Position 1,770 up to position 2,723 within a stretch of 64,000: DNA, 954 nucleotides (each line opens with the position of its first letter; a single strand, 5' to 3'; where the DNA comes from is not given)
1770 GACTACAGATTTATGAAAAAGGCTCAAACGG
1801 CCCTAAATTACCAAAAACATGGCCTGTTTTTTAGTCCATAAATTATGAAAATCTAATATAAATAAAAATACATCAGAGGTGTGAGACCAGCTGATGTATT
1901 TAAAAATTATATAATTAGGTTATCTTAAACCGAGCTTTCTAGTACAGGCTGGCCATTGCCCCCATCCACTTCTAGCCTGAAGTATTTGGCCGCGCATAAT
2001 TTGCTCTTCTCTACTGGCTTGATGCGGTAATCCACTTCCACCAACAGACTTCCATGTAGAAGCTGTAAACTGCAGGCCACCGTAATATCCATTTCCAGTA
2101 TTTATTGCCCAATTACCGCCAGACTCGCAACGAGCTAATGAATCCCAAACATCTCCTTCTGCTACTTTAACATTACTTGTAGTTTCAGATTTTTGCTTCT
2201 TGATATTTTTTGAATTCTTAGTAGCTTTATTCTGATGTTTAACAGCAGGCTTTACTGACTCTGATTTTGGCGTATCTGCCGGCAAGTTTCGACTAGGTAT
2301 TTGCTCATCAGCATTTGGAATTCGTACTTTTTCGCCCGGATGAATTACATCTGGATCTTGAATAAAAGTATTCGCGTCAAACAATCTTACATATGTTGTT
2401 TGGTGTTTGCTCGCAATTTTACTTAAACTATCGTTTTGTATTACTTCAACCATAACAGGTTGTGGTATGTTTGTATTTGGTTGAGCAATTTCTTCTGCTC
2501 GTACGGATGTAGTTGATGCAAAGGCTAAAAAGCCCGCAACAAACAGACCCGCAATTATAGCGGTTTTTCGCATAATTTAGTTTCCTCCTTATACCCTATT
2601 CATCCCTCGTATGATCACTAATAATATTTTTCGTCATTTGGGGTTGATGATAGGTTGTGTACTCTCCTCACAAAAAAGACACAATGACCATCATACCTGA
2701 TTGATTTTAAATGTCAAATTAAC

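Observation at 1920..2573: A LysM protein carries an actinobacterial-type Rpf muralytic domain with locally elevated GC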

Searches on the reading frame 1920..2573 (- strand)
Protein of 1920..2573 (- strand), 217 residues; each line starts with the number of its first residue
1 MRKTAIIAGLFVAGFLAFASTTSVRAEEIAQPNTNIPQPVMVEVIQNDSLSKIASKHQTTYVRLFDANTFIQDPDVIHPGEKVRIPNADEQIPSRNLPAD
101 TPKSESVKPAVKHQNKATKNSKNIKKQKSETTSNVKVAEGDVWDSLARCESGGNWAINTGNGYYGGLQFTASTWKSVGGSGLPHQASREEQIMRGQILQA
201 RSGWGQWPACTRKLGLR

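Call 4: search_protein_families(library=pfam, proteins=[window:1920-2573:-], max_evalue=0.1)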
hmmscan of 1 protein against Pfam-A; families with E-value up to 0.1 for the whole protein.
window:1920-2573:- (217 aa): 2 families
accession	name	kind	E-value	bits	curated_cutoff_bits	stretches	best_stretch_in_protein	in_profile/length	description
PF06737.19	Transglycosylas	-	8.5e-30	103.7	27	1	138-210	2-77/77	Transglycosylase-like domain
PF01476.26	LysM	-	1.5e-09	38.1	20.9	1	43-86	2-43/43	LysM domain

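Call 5: search_protein_families(library=ncbifam, proteins=[window:1920-2573:-], max_evalue=0.1)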
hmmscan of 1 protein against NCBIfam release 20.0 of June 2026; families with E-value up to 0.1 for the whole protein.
window:1920-2573:- (217 aa): 11 families
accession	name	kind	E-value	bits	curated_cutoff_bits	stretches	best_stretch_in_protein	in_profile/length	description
NF046106.1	ResusProRpf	equivalog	1.4e-35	123.1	180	1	136-216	40-120/258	resuscitation-promoting factor Rpf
NF046107.1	ResusProRpfC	equivalog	3.6e-25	88.7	200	1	129-216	23-110/136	resuscitation-promoting factor RpfC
NF052398.1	Agg_Promo_Fact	equivalog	8.3e-12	45.7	170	1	4-172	7-163/202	aggregation-promoting factor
TIGR02899.1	spore_safA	subfamily_domain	7.6e-10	38.6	67.85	1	46-86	3-43/44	SafA/ExsA family spore coat assembly protein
NF008399.0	PRK11198.1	equivalog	1.4e-08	35.3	134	1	30-88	86-148/149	peptidoglycan-binding protein LysM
NF010723.1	PRK14125.1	equivalog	0.00026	20.9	60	1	10-87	10-86/87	cell division suppressor protein YneA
NF047755.1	LIC_10271_M23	exception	0.0014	18.4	180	1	38-127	23-108/207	LIC_10271 family cell wall hydrolase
NF052397.1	AggPromo_Cterm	subfamily_domain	0.0022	18.4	40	1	141-179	3-43/80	aggregation-promoting factor C-terminal-like domain-containing protein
NF008050.0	PRK10783.1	equivalog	0.0062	14.9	508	1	21-88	384-450/457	murein transglycosylase D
NF040741.1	ornith_OrtB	equivalog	0.014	13.9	550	1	56-134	375-453/464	2-amino-4-oxopentanoate thiolase subunit OrtB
TIGR01507.1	hopene_cyclase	equivalog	0.029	12.7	431.1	1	134-196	352-412/640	squalene--hopene cyclase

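Call 10: find_homologous_proteins(query=window:1920-2573:-, max_evalue=0.00001)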
Query window:1920-2573:- (217 aa): 7889 proteins with E <= 0.00001 among 8000 candidates; the best 120 are listed.
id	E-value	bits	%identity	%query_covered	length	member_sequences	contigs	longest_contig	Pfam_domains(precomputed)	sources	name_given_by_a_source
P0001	1.6e-141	487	100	100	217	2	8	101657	PF06737.20,PF01476.27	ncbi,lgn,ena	-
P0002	2.6e-133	460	95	100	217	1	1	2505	PF06737.20,PF01476.27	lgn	-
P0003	3.6e-129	447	92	100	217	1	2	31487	PF06737.20,PF01476.27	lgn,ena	-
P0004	4.7e-96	338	73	100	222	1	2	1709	PF06737.20,PF01476.27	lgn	-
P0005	1.1e-89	318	66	100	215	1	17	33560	PF06737.20,PF01476.27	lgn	-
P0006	1.8e-88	314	66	100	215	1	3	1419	PF06737.20,PF01476.27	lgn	-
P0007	3.0e-88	313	64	100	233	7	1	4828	PF06737.20,PF01476.27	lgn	-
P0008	4.4e-88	312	67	100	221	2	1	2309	PF06737.20,PF01476.27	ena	-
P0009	1.1e-87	311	66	100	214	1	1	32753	PF06737.20,PF01476.27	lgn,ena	-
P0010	2.4e-87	310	66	100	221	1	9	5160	PF06737.20,PF01476.27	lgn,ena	-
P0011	2.4e-85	303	64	100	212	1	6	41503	PF06737.20,PF01476.27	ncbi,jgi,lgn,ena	-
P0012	2.8e-84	300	63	100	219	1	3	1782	PF06737.20,PF01476.27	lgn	-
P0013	4.5e-84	299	62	100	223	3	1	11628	PF06737.20,PF01476.27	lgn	-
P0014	2.9e-82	293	63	100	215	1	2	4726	PF06737.20,PF01476.27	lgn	-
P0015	1.1e-81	291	62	100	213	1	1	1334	PF06737.20,PF01476.27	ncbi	-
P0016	3.3e-80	287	61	100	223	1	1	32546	PF06737.20,PF01476.27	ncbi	-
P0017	3.3e-79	283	61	100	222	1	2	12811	PF06737.20,PF01476.27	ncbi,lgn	-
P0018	5.5e-79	283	61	100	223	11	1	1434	PF06737.20,PF01476.27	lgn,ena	-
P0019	1.0e-78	282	61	100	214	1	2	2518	PF06737.20,PF01476.27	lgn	-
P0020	3.8e-77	277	60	100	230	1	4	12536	PF06737.20,PF01476.27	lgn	-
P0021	3.2e-76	274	58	100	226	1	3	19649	PF06737.20,PF01476.27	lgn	-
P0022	1.2e-75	272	58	100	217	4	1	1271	PF06737.20,PF01476.27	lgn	-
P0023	2.6e-75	271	58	100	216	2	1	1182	PF06737.20,PF01476.27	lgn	-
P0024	1.3e-74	268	58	100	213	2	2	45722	PF06737.20,PF01476.27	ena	-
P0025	1.5e-74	268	55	100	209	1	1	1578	PF06737.20,PF01476.27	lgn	-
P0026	2.7e-74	267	58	100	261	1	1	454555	PF06737.20,PF01476.27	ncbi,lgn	-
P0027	4.1e-74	267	58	100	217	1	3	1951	PF06737.20,PF01476.27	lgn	-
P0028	6.1e-74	266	57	100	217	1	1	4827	PF06737.20,PF01476.27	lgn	-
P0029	6.8e-74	266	59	100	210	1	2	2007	PF06737.20,PF01476.27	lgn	-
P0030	1.3e-73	265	59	100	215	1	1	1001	PF06737.20,PF01476.27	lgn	-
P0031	1.4e-73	265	59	100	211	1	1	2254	PF06737.20,PF01476.27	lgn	-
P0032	1.7e-73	265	59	100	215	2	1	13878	PF06737.20,PF01476.27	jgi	jgi:LysM repeat protein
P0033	9.2e-73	262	61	100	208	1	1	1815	PF06737.20,PF01476.27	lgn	-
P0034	1.3e-72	262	57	100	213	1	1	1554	PF06737.20,PF01476.27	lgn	-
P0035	2.2e-72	261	60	94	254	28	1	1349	PF06737.20,PF01476.27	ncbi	-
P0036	2.6e-72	261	59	100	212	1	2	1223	PF06737.20,PF01476.27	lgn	-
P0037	9.4e-72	259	60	98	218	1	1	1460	PF06737.20,PF01476.27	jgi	jgi:LysM repeat protein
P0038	3.3e-71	257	55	100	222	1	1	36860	PF06737.20,PF01476.27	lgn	-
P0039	5.1e-71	257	55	100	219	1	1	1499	PF06737.20,PF01476.27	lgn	-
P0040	5.9e-71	256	58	100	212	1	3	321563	PF06737.20,PF01476.27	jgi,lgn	jgi:LysM repeat protein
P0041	7.5e-71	256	56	100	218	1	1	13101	PF06737.20,PF01476.27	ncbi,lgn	-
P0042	6.9e-70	253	57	100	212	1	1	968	PF06737.20,PF01476.27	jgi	jgi:LysM repeat protein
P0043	1.0e-69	252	55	100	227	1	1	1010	PF06737.20,PF01476.27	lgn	-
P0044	1.3e-69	252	55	100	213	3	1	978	PF06737.20,PF01476.27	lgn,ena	-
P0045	5.8e-69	250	59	100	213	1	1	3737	PF06737.20,PF01476.27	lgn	-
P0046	2.7e-68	248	56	100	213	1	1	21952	PF06737.20,PF01476.27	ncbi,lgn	-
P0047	2.9e-68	248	61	87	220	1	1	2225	PF06737.20,PF01476.27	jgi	jgi:LysM repeat protein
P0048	2.9e-68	248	57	87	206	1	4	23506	PF06737.20,PF01476.27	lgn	-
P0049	3.2e-68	247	53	100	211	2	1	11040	PF06737.20,PF01476.27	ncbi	-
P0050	9.5e-68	246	53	100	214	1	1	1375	PF06737.20,PF01476.27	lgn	-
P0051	1.0e-67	246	54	100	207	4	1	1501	PF06737.20,PF01476.27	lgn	-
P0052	1.2e-67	246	50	100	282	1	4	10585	PF06737.20,PF01476.27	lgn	-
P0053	1.6e-67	245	50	100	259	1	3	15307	PF06737.20,PF01476.27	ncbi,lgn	-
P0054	1.8e-67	245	54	100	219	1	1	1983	PF06737.20,PF01476.27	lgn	-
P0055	2.4e-67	245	51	100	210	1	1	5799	PF06737.20,PF01476.27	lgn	-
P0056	2.5e-67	245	55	100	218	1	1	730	PF06737.20,PF01476.27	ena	-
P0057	2.7e-67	244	55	100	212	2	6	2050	PF06737.20,PF01476.27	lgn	-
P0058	3.1e-67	244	62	82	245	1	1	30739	PF06737.20,PF01476.27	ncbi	-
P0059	3.6e-67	244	54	100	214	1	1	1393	PF06737.20,PF01476.27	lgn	-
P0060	3.6e-67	244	53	100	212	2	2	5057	PF06737.20,PF01476.27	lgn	-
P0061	4.0e-67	244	58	100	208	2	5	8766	PF06737.20,PF01476.27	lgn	-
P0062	4.6e-67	244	53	100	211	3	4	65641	PF06737.20,PF01476.27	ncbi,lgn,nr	ncbi:transglycosylase family protein [Candidatus Saccharibacteria bacterium]|nr:transglycosylase fam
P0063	4.8e-67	244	64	81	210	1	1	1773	PF06737.20,PF01476.27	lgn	-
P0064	8.0e-67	243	57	92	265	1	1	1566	PF06737.20,PF01476.27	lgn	-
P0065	9.4e-67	243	54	98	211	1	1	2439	PF06737.20,PF01476.27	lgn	-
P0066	1.1e-66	242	55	100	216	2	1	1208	PF06737.20,PF01476.27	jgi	jgi:LysM repeat protein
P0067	3.5e-66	241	57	100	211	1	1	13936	PF06737.20,PF01476.27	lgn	-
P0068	3.5e-66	241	60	84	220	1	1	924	PF06737.20,PF01476.27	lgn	-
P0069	8.3e-66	240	54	100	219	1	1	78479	PF06737.20,PF01476.27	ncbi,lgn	-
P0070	9.9e-66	239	57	100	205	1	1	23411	PF06737.20,PF01476.27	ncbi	-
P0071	1.7e-65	239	54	100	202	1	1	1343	PF06737.20,PF01476.27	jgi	jgi:LysM repeat protein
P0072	1.7e-65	239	53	100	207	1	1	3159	PF06737.20,PF01476.27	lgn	-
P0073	2.0e-65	238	56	99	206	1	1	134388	PF06737.20,PF01476.27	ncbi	-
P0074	3.6e-65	237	54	100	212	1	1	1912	PF06737.20,PF01476.27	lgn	-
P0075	3.8e-65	237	62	83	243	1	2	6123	PF06737.20,PF01476.27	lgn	-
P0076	3.8e-65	237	51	100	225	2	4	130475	PF06737.20,PF01476.27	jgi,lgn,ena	-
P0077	4.2e-65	237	52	100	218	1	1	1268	PF06737.20,PF01476.27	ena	-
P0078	4.7e-65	237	50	100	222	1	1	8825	PF06737.20,PF01476.27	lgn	-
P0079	5.5e-65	237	52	100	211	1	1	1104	PF06737.20,PF01476.27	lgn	-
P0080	6.0e-65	237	53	100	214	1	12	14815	PF06737.20,PF01476.27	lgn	-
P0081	6.1e-65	237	55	100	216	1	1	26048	PF06737.20,PF01476.27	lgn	-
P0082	8.4e-65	236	62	79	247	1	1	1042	PF06737.20,PF01476.27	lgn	-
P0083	1.2e-64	236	54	100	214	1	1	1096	PF06737.20,PF01476.27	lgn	-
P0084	1.5e-64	235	57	95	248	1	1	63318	PF06737.20,PF01476.27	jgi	jgi:LysM repeat protein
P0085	1.6e-64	235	53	100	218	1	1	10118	PF06737.20,PF01476.27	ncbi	-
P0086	1.7e-64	235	50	100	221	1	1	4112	PF06737.20,PF01476.27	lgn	-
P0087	2.3e-64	235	58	92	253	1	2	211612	PF06737.20,PF01476.27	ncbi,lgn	-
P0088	2.5e-64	235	55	100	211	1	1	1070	PF06737.20,PF01476.27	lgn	-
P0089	2.5e-64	235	59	89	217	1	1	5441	PF06737.20,PF01476.27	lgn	-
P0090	3.2e-64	234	52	100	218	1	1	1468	PF06737.20,PF01476.27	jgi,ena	-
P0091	3.2e-64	234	53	100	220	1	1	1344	PF06737.20,PF01476.27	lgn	-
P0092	4.2e-64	234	62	81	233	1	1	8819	PF06737.20,PF01476.27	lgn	-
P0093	4.5e-64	234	52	100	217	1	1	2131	PF06737.20,PF01476.27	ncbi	-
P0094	5.3e-64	234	59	85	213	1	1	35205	PF06737.20,PF01476.27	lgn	-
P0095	5.9e-64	234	52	100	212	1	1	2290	PF06737.20,PF01476.27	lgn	-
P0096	6.4e-64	233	59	88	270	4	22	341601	PF06737.20,PF01476.27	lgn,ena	-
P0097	6.6e-64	233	53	87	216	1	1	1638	PF06737.20,PF01476.27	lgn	-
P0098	7.4e-64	233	54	100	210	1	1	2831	PF06737.20,PF01476.27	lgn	-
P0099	7.5e-64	233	51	100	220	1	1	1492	PF06737.20,PF01476.27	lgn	-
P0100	7.7e-64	233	55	100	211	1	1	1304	PF06737.20,PF01476.27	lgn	-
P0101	9.5e-64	233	54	100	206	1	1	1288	PF06737.20,PF01476.27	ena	-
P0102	1.1e-63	233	50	100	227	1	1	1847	PF06737.20,PF01476.27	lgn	-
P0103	1.2e-63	232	52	100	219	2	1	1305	PF06737.20,PF01476.27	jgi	jgi:LysM repeat protein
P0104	1.3e-63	232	51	100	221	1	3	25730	PF06737.20,PF01476.27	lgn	-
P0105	1.5e-63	232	53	100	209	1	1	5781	PF06737.20,PF01476.27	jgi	jgi:hypothetical protein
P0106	1.7e-63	232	56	90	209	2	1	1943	PF06737.20,PF01476.27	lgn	-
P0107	2.4e-63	232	51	95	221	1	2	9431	PF06737.20,PF01476.27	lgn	-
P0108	2.8e-63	231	50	100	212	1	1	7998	PF06737.20,PF01476.27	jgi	jgi:LysM repeat protein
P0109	3.0e-63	231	51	100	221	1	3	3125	PF06737.20,PF01476.27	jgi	jgi:LysM repeat protein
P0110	3.2e-63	231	53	100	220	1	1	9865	PF06737.20,PF01476.27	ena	-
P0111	3.8e-63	231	62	83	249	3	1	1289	PF06737.20,PF01476.27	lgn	-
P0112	4.0e-63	231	57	87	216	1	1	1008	PF06737.20,PF01476.27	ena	-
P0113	4.4e-63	231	52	100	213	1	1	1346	PF06737.20,PF01476.27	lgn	-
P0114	4.4e-63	231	50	100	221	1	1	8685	PF06737.20,PF01476.27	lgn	-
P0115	4.8e-63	231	53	100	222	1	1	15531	PF06737.20,PF01476.27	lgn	-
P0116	5.9e-63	230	54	99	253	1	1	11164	PF06737.20,PF01476.27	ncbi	-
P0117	6.8e-63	230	55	100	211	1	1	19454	PF06737.20,PF01476.27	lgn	-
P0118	9.2e-63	230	53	100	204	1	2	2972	PF06737.20,PF01476.27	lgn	-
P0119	9.7e-63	230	54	100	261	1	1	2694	PF06737.20,PF01476.27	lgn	-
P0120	9.8e-63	230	52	100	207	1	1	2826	PF06737.20,PF01476.27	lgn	-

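Call 11: find_related_loci(query=window:1920-2573:-, collection=genome_contigs, flank=3000)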
Query window:1920-2573:- (217 aa) in genome_contigs; peptide patterns used: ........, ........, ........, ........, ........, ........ (x = any residue, [..] = any of these).
599 stretches matched a pattern (row limit reached: there are more); 593 encode a relative of the query (tblastn E <= 1e-3); the best 80 are kept; 80 distinct loci.
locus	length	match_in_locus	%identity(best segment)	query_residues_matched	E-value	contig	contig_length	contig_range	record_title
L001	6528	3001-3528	59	26-213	7e-70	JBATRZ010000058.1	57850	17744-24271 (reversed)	MAG: Candidatus Saccharimonadales bacterium isolate MFD10470_ilm_asm_bin33 k127_114675, whole genome shotgun sequence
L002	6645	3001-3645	48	1-217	2e-62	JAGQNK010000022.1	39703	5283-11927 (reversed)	MAG: Candidatus Saccharibacteria bacterium isolate HKST-UBA66 2008_48646, whole genome shotgun sequence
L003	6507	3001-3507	53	37-217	8e-61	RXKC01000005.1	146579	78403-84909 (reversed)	MAG: Candidatus Saccharibacteria bacterium isolate AWTP1-31 sample_9_scaffold_18, whole genome shotgun sequence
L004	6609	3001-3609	48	1-216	6e-60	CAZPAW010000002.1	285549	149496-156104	MAG TPA_asm: uncultured Candidatus Saccharibacteria bacterium isolate SRP300315_co1_57 genome assembly, contig: NODE_8_l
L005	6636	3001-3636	48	1-217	6e-60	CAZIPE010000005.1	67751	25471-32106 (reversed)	MAG TPA_asm: uncultured Candidatus Saccharibacteria bacterium isolate SRP173033_co2_102 genome assembly, contig: NODE_12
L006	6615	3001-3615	49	3-217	7e-58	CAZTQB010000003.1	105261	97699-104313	MAG TPA_asm: uncultured Candidatus Saccharibacteria bacterium isolate binchicken_co168_76 genome assembly, contig: NODE_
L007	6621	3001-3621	45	1-213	7e-55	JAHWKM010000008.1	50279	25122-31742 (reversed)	MAG: Candidatus Parcubacteria bacterium isolate 0813_bin17 NODE_8_length_50279_cov_6.987438, whole genome shotgun sequen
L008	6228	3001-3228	87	142-217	2e-45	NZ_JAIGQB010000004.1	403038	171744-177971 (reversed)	Nocardioides furvisabuli strain JCM 13813 NODE_4, whole genome shotgun sequence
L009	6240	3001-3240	81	138-217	9e-43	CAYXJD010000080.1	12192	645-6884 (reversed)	MAG TPA_asm: uncultured Actinomycetota bacterium isolate binchicken_co13_51 genome assembly, contig: NODE_8156_length_12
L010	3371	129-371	79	137-217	5e-41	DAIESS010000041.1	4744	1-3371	MAG TPA_asm: Candidatus Saccharibacteria bacterium isolate clean1232 NODE_41_length_4744_cov_2.088279, whole genome shot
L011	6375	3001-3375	52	83-217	4e-41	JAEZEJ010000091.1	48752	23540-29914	MAG: Actinomycetes bacterium isolate OH_CBrB_332 k127_825622, whole genome shotgun sequence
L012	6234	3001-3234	77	140-217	3e-40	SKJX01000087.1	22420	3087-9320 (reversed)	MAG: Nitriliruptoraceae bacterium isolate CSSed162cmA_120 CSSed16-2cmA-4406, whole genome shotgun sequence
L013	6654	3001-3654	48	1-217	2e-62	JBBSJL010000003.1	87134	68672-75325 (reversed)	MAG: Candidatus Saccharimonadales bacterium isolate LS4_metabat2.004 LS4_metabat2.004_K_1319581_L_87134_cov_16.3259, who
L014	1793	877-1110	77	140-217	4e-40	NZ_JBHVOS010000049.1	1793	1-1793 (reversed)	Oerskovia sp. NPDC057915 NPDC057915_T31_H8.ctg-0049, whole genome shotgun sequence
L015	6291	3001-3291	64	122-217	1e-39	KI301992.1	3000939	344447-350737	actinobacterium LLX17 genomic scaffold scaffold00001, whole genome shotgun sequence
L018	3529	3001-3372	52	90-216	4e-38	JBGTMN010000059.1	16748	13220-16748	MAG: Candidatus Saccharimonadales bacterium isolate JTS-RE364 k141_4068485, whole genome shotgun sequence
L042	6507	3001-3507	67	44-216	2e-32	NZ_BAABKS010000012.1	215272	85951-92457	Pseudonocardia benzenivorans strain JCM 12694 sequence012, whole genome shotgun sequence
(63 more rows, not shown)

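Call 13: find_encoding_contigs(protein=P0001, flank=4000, max_places=6)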
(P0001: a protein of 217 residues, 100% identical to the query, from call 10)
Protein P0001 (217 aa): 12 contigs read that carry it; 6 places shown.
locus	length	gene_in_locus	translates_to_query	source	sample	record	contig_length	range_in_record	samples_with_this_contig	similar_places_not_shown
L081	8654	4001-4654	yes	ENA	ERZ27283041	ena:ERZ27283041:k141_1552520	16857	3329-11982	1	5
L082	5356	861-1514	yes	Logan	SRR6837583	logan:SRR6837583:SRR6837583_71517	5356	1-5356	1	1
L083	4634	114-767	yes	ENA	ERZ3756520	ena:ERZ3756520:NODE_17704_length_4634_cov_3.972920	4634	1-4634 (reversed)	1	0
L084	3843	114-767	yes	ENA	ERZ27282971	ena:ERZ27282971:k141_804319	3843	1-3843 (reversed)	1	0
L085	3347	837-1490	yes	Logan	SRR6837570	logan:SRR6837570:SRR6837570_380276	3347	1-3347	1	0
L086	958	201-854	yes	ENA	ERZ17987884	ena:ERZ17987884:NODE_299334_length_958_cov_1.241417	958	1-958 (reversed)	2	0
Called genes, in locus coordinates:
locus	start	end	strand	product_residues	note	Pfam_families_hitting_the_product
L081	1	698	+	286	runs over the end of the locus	PF01479:S4, PF00849:PseudoU_synth_2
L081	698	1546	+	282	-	PF13177:DNA_pol3_delta2, PF00004:AAA (faint)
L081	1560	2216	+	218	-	PF21033:RMD1-3 (faint), PF00515:TPR_1 (weak), PF07719:TPR_2 (weak), PF12895:ANAPC3 (weak), PF00515:TPR_1 (weak), PF07719:TPR_2, PF13181:TPR_8 (weak), PF13424:TPR_12 (weak), +10 more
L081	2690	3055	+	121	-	-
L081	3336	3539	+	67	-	PF04024:PspC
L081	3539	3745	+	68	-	PF00471:Ribosomal_L33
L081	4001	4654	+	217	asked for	PF01476:LysM, PF06737:Transglycosylas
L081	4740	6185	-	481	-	PF00479:G6PD_N, PF02781:G6PD_C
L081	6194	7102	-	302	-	PF03446:NAD_binding_2, PF03807:F420_oxidored (weak), PF00393:6PGD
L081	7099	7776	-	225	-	PF01182:Glucosamine_iso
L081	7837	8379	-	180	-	-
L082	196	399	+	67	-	PF04024:PspC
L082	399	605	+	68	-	PF00471:Ribosomal_L33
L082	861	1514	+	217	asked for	PF01476:LysM, PF06737:Transglycosylas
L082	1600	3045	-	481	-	PF00479:G6PD_N, PF02781:G6PD_C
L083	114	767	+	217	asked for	PF01476:LysM, PF06737:Transglycosylas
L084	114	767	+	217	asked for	PF01476:LysM, PF06737:Transglycosylas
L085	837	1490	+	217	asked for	PF01476:LysM, PF06737:Transglycosylas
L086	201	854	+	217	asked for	PF01476:LysM, PF06737:Transglycosylas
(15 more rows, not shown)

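Call 17: list_cluster_members(proteins=[P0001, P0011, P0015, P0016, P0017, P0026, P0035, P0041, P0058, P0087])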
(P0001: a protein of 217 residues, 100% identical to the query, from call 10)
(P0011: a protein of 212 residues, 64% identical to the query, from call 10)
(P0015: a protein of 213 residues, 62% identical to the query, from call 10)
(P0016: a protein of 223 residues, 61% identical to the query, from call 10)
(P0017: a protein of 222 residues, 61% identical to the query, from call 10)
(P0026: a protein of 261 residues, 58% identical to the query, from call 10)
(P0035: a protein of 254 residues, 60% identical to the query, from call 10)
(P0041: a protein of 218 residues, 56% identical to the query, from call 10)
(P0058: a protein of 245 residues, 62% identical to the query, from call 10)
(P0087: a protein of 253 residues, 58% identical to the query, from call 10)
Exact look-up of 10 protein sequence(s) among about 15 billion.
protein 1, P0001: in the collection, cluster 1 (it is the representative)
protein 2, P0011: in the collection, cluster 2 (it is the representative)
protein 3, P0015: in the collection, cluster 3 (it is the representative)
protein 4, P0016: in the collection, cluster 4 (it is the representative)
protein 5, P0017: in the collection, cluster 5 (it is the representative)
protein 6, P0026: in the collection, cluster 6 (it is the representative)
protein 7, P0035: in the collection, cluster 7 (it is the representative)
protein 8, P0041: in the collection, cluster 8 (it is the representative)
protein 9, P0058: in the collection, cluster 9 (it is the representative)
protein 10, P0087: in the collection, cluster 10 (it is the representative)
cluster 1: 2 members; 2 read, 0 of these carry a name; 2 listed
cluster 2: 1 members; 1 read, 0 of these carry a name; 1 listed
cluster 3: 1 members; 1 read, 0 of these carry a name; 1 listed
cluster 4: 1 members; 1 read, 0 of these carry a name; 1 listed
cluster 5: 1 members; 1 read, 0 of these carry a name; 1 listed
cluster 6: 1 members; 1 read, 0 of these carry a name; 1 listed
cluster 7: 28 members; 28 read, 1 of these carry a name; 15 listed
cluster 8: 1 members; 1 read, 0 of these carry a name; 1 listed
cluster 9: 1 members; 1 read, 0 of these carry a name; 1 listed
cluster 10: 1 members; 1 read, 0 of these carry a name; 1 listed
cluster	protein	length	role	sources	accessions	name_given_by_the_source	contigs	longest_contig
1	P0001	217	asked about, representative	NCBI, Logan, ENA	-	-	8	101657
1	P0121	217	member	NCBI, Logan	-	-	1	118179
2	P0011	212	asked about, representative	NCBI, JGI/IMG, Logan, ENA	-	-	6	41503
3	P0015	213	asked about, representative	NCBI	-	-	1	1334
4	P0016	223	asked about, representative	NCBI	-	-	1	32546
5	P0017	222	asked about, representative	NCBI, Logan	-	-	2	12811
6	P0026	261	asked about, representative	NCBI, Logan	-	-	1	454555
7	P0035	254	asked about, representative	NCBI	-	-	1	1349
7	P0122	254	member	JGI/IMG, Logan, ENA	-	LysM repeat protein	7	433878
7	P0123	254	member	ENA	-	-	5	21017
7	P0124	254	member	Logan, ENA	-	-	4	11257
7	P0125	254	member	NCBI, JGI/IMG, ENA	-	-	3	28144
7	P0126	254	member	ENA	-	-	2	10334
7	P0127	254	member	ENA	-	-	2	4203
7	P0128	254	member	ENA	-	-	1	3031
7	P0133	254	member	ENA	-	-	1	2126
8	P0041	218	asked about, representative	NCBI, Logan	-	-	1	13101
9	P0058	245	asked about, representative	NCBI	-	-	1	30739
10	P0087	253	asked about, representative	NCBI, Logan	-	-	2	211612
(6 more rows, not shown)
